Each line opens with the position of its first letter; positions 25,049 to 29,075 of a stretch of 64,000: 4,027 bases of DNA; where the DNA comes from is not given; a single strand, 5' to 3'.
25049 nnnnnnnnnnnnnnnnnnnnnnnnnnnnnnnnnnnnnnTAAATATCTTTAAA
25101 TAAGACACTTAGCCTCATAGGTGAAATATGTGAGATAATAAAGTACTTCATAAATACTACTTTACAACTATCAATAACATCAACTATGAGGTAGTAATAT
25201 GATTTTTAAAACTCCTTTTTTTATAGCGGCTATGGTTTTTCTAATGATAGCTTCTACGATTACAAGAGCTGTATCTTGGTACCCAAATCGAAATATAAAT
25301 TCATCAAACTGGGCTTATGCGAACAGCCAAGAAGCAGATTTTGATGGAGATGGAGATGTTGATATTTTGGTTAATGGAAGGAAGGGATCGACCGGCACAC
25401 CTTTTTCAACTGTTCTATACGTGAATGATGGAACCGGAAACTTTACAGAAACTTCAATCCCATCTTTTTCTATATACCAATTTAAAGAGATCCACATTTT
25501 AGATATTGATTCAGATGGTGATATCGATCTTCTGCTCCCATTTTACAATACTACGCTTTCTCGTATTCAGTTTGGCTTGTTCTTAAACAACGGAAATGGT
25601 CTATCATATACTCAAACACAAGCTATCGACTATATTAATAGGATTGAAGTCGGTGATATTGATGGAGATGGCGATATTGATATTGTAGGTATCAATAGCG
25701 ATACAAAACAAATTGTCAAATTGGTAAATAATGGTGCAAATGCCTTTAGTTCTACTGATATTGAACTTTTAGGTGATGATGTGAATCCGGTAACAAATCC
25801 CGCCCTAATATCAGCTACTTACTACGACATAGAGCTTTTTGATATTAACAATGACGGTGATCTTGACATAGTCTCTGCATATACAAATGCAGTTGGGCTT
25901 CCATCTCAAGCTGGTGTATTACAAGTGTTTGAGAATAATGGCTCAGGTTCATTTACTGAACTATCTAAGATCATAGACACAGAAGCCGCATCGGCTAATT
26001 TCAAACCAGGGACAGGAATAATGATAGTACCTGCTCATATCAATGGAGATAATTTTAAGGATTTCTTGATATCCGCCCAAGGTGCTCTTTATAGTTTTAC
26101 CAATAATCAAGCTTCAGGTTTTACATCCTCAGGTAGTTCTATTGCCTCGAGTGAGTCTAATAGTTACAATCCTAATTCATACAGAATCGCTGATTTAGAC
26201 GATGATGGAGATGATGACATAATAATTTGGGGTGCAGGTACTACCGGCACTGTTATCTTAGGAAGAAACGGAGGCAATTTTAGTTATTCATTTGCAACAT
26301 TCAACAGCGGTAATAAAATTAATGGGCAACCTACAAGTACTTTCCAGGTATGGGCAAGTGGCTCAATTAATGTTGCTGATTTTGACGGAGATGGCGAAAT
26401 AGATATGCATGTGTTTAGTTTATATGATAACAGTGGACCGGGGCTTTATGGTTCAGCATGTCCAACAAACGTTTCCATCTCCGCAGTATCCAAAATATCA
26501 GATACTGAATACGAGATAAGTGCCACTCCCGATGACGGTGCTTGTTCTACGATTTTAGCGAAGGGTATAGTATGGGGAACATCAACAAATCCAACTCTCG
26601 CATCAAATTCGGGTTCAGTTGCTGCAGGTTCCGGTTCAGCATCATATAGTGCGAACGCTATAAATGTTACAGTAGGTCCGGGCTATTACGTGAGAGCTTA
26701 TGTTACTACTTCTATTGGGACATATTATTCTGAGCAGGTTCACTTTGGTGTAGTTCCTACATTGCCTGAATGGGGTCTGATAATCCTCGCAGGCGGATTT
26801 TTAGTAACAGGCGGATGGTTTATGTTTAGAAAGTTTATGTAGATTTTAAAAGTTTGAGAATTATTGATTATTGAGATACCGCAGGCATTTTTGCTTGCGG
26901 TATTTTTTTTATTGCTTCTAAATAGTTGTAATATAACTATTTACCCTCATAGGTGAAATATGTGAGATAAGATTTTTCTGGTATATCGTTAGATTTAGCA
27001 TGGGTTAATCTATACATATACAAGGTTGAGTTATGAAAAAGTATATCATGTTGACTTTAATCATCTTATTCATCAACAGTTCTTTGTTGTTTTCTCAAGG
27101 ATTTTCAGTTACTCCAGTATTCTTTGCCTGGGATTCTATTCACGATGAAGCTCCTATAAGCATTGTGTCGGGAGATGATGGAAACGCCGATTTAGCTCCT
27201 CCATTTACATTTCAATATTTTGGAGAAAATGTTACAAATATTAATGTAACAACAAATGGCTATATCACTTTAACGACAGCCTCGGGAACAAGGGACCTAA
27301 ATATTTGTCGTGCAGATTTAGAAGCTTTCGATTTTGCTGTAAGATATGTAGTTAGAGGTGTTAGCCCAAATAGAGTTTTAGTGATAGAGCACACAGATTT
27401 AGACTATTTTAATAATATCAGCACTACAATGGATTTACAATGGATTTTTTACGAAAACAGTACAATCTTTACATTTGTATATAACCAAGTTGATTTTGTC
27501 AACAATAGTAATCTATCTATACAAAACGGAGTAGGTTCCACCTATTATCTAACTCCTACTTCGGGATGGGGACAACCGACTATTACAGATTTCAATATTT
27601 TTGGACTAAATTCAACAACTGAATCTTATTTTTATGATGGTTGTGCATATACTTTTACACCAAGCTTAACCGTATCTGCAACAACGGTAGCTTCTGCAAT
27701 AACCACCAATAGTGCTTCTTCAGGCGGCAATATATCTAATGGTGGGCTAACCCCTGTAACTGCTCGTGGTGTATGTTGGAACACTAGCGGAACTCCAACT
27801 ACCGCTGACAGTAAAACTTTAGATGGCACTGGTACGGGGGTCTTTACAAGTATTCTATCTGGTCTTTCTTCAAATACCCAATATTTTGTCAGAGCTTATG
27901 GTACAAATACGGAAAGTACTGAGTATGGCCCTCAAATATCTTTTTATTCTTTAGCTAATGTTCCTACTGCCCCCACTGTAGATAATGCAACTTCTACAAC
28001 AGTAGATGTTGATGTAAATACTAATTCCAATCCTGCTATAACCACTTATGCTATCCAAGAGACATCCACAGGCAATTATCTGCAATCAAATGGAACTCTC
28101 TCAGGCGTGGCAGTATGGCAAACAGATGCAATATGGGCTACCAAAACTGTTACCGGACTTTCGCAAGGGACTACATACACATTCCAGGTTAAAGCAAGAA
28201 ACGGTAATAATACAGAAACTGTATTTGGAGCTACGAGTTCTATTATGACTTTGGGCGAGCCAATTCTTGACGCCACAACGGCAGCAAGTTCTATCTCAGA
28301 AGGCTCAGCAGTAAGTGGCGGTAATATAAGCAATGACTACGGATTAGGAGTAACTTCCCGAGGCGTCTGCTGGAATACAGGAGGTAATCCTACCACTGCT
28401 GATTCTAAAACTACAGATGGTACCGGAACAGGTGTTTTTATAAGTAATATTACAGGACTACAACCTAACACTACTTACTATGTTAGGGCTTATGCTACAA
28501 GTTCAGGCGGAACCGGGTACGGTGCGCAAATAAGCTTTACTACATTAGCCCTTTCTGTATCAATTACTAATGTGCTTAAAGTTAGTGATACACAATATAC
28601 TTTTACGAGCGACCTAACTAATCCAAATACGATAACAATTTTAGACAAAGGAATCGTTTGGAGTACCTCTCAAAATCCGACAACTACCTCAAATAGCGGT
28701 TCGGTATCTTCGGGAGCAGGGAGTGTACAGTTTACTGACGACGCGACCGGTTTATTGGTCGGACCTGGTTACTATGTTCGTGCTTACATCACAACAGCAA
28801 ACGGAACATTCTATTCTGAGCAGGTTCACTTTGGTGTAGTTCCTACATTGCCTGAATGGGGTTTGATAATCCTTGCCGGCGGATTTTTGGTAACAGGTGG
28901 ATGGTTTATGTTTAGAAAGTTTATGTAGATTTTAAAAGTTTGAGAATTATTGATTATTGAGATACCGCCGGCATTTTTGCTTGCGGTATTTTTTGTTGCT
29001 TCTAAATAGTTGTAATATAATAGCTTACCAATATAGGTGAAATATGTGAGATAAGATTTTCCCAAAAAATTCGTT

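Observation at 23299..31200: Tandem array of three surface-protein paralogs with IPTL-CTERM-type sorting tails, downstream of a TPR-LuxR membrane regulator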

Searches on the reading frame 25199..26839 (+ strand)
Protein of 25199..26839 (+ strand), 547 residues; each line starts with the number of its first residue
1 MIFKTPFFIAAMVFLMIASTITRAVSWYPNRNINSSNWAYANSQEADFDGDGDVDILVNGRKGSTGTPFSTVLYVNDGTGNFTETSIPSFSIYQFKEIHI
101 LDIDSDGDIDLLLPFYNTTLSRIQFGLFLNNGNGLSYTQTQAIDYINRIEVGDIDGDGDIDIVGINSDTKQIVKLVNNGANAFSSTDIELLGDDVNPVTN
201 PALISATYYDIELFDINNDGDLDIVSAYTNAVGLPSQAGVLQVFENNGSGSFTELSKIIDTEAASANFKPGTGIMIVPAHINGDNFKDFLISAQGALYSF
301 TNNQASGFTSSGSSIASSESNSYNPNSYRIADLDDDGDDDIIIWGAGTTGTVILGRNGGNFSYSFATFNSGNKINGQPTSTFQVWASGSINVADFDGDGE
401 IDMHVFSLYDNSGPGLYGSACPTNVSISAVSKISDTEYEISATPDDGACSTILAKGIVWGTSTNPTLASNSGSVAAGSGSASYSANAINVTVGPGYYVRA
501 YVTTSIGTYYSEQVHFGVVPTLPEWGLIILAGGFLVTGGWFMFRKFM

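Call 3: search_protein_families(library=ncbifam, proteins=[window:25199-26839:+], max_evalue=1)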
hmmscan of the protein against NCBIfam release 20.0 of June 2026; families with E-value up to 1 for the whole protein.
window:25199-26839:+ (547 aa): 4 families
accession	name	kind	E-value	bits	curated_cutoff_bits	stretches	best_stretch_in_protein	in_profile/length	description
NF000157.1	fusid_est_FusH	equivalog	8e-08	31.4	999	2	45-174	373-504/520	fusidic acid esterase FusH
TIGR04174.1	IPTL_CTERM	subfamily_domain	0.00032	20.9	20.5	1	519-540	1-22/27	IPTL-CTERM sorting domain-containing protein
NF047539.1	XAC2610_fam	domain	0.036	14.5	35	1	46-86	4-44/89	XAC2610-related protein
NF058582.1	Microco_LAVTG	domain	0.039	14.1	27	1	525-544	11-30/34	LAVTG motif-containing sortase-dependent surface protein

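Call 4: search_protein_families(library=pfam, proteins=[window:25199-26839:+], max_evalue=0.1)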
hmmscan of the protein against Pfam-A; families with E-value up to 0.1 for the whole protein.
window:25199-26839:+ (547 aa): 3 families
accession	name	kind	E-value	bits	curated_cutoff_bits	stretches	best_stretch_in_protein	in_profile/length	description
PF13517.12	FG-GAP_3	-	1.3e-27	96.6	26.9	6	47-112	1-60/61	FG-GAP-like repeat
PF01839.29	FG-GAP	-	2.3e-07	31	22.1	0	46-58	8-20/37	FG-GAP repeat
PF18203.6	IPTL-CTERM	-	0.037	14.3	20.8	1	519-531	3-15/28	IPTL-CTERM motif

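Call 47: list_cluster_members(proteins=[window:25199-26839:+, window:27033-28925:+, window:29122-31113:+, P0151, P0143, P0150, P0152, P0153])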
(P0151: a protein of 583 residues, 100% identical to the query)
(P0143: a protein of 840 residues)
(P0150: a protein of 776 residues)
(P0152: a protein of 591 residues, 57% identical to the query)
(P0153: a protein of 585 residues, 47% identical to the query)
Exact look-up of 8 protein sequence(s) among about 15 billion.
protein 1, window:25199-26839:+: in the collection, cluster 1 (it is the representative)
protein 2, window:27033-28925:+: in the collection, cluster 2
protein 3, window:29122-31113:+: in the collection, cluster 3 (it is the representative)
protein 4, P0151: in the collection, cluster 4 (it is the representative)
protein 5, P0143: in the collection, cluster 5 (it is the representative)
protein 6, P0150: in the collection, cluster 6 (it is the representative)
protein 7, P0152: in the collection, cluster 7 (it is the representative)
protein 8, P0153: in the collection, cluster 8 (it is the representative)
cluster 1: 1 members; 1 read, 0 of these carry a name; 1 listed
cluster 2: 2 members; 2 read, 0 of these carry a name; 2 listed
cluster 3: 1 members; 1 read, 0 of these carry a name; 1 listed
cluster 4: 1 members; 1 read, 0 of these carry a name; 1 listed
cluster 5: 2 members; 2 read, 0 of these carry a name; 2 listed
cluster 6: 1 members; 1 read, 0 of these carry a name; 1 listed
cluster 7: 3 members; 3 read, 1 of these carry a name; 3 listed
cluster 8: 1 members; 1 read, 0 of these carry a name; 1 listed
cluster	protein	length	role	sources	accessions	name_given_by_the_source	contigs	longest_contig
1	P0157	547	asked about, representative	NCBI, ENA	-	-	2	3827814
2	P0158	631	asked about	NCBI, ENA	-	-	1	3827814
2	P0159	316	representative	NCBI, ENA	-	-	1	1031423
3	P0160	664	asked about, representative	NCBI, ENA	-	-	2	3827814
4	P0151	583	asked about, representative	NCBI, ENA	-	-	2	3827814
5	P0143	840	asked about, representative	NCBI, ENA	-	-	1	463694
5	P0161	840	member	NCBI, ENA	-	-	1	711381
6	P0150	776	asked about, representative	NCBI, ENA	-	-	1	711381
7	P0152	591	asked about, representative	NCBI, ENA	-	-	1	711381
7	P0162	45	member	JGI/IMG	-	hypothetical protein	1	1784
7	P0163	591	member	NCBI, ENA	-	-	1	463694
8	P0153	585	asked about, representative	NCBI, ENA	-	-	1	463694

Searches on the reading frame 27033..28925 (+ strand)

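Call 3: search_protein_families(library=ncbifam, proteins=[window:27033-28925:+], max_evalue=1)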
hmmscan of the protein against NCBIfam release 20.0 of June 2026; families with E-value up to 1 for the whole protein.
window:27033-28925:+ (631 aa): 3 families
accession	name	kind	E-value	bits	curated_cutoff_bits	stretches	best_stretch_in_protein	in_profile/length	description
NF049889.1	AlphArabdaseBT0360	equivalog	2.4e-22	79.2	600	3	418-508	42-133/639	arabinan endo-1,5-alpha-L-arabinosidase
TIGR04174.1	IPTL_CTERM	subfamily_domain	0.00042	20.5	20.5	1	603-624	1-22/27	IPTL-CTERM sorting domain-containing protein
NF058582.1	Microco_LAVTG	domain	0.057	13.5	27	1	609-628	11-30/34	LAVTG motif-containing sortase-dependent surface protein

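Call 4: search_protein_families(library=pfam, proteins=[window:27033-28925:+], max_evalue=0.1)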
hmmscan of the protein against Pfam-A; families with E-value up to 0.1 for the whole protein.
window:27033-28925:+ (631 aa): 7 families
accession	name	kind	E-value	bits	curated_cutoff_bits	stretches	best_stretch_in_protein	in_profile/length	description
PF00041.27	fn3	-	2.4e-09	37.7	25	2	311-392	3-72/84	Fibronectin type III domain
PF10179.15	NDNF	-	0.00038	21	27.3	0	370-401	90-121/127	Neuron-derived neurotrophic factor, first Fn(III) domain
PF25059.1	FN3_DSCAM-DSCAML_C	-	0.0035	18.1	39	0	318-392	2-68/89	DSCAM/DSCAML C-terminal Fn3-like domain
PF16656.11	Pur_ac_phosph_N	-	0.0055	17.7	30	1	456-504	45-93/93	Purple acid Phosphatase, N-terminal domain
PF24169.1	Fn3-I_PB4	-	0.017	16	27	0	457-486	37-66/88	Straight fiber protein PB4 first Fn3-like domain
PF18203.6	IPTL-CTERM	-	0.044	14.1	20.8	1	603-615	3-15/28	IPTL-CTERM motif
PF16974.11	NAR2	-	0.048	13.7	26.6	0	477-498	101-124/142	High-affinity nitrate transporter accessory, Ig-like domain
